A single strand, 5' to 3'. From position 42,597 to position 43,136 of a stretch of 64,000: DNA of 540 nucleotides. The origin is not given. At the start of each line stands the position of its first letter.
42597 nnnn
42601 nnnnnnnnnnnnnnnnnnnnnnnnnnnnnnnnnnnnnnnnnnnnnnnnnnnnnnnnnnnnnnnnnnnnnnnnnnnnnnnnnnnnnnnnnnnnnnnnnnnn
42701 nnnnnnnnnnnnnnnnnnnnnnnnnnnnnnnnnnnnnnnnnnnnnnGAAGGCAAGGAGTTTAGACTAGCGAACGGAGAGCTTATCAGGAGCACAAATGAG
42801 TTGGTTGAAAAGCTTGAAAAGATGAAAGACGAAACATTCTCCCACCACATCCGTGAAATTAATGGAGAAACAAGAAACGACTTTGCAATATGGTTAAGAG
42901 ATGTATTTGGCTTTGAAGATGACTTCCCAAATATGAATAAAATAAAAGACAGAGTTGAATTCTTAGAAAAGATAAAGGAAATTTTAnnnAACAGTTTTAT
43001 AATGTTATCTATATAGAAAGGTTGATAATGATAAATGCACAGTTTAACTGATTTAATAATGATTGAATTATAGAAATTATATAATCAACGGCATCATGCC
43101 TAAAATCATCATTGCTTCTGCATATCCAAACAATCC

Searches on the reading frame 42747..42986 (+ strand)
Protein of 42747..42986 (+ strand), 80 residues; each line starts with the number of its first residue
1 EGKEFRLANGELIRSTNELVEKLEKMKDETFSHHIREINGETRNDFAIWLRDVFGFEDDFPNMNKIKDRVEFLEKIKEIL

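Call 7: search_protein_families(library=pfam, proteins=[window:42747-42986:+], max_evalue=10)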
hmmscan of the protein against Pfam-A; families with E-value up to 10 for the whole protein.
seq(80 aa): 2 families
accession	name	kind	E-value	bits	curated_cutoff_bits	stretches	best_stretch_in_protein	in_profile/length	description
PF19027.5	DUF5752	-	7.2e-05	22.7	23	1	11-78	132-201/208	Family of unknown function (DUF5752)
PF20034.4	Peptidase_S80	-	0.036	13.7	23.4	1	13-42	76-105/229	Peptidase S80 family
